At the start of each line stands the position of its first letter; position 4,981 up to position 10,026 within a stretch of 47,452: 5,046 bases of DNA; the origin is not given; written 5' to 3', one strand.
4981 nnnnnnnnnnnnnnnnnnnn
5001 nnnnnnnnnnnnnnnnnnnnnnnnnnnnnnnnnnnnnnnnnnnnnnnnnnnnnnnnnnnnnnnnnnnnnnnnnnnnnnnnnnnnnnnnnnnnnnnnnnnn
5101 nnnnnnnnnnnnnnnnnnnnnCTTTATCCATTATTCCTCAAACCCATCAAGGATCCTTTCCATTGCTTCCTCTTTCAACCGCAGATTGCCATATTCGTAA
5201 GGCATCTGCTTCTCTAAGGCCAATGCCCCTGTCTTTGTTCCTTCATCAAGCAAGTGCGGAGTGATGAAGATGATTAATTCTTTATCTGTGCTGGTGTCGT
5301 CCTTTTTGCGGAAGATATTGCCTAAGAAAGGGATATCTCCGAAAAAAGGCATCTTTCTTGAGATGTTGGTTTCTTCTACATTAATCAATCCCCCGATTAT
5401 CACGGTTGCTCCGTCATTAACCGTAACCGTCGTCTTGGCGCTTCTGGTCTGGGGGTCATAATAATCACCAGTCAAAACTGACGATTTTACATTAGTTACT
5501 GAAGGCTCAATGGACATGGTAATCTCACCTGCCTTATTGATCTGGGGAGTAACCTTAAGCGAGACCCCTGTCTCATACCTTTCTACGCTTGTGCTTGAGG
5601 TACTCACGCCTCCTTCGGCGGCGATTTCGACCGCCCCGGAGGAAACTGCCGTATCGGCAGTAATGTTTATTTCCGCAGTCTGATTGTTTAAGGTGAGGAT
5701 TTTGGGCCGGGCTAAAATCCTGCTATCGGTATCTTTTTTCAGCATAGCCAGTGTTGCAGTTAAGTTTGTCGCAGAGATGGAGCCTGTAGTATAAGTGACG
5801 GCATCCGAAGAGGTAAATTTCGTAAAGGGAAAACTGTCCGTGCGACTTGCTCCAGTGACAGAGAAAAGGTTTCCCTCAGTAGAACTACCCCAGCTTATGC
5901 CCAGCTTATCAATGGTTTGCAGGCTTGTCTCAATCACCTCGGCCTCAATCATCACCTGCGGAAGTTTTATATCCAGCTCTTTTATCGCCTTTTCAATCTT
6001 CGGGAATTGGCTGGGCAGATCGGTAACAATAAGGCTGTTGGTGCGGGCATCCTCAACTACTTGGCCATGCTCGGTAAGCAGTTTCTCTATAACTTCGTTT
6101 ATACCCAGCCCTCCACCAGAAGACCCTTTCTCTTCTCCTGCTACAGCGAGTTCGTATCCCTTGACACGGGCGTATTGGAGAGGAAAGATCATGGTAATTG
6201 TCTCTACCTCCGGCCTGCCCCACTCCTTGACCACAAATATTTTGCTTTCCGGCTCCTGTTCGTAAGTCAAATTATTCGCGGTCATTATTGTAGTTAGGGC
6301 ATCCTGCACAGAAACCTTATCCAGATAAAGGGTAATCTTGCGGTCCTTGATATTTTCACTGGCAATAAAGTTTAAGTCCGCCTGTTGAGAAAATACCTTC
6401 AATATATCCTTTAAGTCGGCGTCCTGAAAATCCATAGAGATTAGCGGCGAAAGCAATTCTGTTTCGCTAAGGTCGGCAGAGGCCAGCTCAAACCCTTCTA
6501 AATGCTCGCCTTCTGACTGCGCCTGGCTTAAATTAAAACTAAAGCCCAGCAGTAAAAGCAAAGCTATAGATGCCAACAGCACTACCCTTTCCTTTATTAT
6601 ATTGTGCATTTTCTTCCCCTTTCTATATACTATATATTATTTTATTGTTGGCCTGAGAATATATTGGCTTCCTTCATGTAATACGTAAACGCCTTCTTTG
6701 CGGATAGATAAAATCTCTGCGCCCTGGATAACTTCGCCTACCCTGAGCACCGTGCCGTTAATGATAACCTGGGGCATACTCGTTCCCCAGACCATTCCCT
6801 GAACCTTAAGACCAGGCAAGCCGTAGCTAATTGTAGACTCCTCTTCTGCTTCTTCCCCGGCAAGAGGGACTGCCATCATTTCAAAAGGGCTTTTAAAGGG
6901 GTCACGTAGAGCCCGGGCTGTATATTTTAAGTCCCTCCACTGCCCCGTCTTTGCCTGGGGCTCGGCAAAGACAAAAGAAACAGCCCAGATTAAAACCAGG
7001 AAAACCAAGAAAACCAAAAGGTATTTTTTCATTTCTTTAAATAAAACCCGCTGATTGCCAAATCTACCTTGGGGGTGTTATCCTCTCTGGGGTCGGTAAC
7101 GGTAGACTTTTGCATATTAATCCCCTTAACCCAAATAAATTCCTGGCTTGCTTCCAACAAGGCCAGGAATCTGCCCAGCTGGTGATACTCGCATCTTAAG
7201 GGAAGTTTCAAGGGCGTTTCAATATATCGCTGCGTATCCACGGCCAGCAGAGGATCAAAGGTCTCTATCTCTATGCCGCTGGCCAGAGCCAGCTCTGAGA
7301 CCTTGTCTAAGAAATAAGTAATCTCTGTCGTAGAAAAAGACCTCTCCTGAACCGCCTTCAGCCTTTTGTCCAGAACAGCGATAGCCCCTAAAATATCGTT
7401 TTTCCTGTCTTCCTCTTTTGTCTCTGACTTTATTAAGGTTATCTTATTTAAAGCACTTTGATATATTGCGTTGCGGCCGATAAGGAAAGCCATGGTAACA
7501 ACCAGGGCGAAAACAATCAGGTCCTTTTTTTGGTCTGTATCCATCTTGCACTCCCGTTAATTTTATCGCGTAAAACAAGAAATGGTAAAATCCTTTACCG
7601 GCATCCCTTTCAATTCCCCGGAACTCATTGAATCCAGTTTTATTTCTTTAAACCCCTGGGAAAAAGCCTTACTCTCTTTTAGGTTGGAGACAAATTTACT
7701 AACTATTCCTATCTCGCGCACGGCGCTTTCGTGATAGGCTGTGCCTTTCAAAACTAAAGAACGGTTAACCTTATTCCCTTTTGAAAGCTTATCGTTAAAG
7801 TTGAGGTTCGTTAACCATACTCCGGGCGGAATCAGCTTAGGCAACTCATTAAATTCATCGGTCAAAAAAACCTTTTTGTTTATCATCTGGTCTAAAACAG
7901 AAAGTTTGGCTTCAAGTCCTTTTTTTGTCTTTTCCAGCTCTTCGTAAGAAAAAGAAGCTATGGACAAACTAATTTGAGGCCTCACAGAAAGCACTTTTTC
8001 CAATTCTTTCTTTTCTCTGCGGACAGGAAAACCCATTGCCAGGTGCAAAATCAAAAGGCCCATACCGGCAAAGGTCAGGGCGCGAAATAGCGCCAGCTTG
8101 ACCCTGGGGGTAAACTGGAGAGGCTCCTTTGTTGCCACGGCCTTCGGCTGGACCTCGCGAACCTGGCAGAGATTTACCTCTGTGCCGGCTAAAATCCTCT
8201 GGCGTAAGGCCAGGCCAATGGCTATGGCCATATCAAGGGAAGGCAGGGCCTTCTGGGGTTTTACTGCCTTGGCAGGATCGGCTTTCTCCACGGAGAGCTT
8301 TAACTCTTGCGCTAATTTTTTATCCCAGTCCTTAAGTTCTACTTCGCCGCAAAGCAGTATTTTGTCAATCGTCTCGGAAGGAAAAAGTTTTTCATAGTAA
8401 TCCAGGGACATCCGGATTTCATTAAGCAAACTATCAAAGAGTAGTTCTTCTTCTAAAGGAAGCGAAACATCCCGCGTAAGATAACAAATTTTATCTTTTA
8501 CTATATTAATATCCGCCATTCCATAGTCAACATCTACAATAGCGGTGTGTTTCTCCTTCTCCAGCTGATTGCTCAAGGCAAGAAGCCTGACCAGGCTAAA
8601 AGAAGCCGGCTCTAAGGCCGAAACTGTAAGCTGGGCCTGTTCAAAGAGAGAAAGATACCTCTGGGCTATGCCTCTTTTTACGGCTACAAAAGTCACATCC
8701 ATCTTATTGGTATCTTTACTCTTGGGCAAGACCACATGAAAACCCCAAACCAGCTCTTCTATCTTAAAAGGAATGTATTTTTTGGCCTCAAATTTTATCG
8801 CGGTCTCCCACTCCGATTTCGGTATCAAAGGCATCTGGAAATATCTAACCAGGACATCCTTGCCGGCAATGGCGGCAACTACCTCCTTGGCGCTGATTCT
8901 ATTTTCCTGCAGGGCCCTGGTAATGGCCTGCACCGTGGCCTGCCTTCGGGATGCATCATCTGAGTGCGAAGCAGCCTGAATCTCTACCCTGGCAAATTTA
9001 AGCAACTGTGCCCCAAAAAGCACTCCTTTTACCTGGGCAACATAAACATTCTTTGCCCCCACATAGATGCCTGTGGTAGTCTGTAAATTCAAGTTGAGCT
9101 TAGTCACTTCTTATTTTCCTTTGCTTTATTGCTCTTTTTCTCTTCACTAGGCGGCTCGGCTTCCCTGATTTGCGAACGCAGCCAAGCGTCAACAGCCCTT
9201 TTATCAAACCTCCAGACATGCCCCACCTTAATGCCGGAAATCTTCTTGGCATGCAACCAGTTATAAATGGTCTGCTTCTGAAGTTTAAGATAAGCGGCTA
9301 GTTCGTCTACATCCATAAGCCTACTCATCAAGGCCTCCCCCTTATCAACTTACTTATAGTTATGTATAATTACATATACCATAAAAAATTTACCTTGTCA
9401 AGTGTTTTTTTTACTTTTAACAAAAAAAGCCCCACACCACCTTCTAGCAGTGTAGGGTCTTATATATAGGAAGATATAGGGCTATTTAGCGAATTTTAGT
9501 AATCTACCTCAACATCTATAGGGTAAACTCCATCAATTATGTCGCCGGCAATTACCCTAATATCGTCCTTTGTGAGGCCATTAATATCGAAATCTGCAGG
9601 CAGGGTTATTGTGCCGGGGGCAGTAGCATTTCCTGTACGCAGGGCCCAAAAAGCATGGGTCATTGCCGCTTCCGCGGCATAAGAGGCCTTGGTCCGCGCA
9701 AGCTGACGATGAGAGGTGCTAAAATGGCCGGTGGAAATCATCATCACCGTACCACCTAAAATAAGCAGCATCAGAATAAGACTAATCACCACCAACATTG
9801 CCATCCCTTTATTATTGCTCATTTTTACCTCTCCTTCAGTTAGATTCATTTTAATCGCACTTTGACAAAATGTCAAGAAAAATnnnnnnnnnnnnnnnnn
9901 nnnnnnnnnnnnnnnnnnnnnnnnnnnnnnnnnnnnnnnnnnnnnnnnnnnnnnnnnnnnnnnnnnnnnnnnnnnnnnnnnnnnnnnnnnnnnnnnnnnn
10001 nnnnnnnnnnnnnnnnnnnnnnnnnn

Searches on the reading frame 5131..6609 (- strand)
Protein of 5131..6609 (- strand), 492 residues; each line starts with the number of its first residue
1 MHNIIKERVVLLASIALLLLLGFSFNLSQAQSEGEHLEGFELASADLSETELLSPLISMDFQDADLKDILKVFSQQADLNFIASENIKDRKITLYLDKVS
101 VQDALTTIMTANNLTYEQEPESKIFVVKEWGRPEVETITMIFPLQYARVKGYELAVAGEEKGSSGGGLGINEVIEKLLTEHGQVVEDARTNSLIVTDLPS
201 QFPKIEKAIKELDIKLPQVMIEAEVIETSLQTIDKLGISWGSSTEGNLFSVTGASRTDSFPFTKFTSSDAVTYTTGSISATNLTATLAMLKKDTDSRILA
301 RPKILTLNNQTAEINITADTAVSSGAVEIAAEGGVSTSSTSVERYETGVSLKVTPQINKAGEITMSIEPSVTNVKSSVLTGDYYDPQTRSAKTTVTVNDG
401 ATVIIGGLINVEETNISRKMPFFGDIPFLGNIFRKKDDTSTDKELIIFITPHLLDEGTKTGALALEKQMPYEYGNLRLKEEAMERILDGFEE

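Call 58: search_protein_families(library=pfam, proteins=[window:5131-6609:-], max_evalue=0.001)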
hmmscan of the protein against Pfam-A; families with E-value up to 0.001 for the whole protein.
window:5131-6609:- (492 aa): 4 families
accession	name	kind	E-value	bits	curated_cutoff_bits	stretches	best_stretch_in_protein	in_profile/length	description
PF00263.26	Secretin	-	2.9e-44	151.1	27.5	1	290-454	2-168/169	Bacterial type II and III secretion system protein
PF03958.22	Secretin_N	-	1.6e-09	38.3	28.2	1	140-217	2-68/69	Bacterial type II/III secretion system short domain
PF07660.19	STN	-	0.00029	21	28.4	0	79-126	1-49/52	Secretin and TonB N terminus short domain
PF16344.10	FecR_C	-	0.0003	21.2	24.4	1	60-119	3-64/70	FecR, C-terminal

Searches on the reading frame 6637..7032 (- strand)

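Call 58: search_protein_families(library=pfam, proteins=[window:6637-7032:-], max_evalue=0.001)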
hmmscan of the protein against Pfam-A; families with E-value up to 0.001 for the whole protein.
window:6637-7032:- (131 aa): 1 family
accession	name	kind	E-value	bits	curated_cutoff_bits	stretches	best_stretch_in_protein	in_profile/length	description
PF23862.1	CdsD_C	-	0.00023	21.6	27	1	83-124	12-53/56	CdsD C-terminal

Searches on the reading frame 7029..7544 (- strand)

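Call 58: search_protein_families(library=pfam, proteins=[window:7029-7544:-], max_evalue=0.001)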
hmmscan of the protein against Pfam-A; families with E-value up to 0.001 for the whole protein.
window:7029-7544:- (171 aa): 2 families
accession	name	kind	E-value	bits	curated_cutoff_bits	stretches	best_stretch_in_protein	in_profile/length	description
PF04350.18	PilO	-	1.6e-10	41.7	22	1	58-150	35-127/145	Pilus assembly protein, PilO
PF10741.14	T2SSM_b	-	3.6e-09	36.9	21.7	1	76-167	17-110/111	Type II secretion system (T2SS), protein M subtype b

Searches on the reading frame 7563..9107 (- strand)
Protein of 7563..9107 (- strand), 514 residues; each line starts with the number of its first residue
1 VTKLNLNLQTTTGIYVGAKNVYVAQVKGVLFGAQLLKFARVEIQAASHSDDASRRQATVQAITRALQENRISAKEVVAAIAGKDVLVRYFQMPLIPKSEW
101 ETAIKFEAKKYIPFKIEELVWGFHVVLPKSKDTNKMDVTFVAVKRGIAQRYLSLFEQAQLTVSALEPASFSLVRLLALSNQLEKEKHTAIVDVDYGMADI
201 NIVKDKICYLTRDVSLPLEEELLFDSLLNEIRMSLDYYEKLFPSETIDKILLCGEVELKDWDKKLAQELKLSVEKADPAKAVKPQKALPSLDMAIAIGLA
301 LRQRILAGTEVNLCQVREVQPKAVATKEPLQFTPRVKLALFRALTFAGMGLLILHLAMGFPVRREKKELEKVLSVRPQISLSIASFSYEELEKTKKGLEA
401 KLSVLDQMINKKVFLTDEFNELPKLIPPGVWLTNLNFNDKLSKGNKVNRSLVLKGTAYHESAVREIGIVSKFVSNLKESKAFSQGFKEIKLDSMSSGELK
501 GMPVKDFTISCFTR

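Call 58: search_protein_families(library=pfam, proteins=[window:7563-9107:-], max_evalue=0.001)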
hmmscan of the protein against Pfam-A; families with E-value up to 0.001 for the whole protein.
window:7563-9107:- (514 aa): 2 families
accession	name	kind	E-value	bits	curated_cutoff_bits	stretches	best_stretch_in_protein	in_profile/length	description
PF11104.14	PilM_2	-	6e-26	91.6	27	2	13-213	1-207/340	Type IV pilus assembly protein PilM;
PF05137.18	PilN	-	9.6e-10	38.8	22.8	1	419-511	3-76/78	Fimbrial assembly protein (PilN)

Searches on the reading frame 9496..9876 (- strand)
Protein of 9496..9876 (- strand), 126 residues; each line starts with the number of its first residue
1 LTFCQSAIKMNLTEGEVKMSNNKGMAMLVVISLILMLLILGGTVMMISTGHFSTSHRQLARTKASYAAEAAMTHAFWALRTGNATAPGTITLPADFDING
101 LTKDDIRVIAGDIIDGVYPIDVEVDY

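Call 58: search_protein_families(library=pfam, proteins=[window:9496-9876:-], max_evalue=0.001)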
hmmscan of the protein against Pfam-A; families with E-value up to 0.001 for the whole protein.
window:9496-9876:- (126 aa): 1 family
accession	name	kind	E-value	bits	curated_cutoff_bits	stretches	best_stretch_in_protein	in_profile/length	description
PF03597.20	FixS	-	0.0009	19.4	23.1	0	26-57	4-35/44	Cytochrome oxidase maturation protein cbb3-type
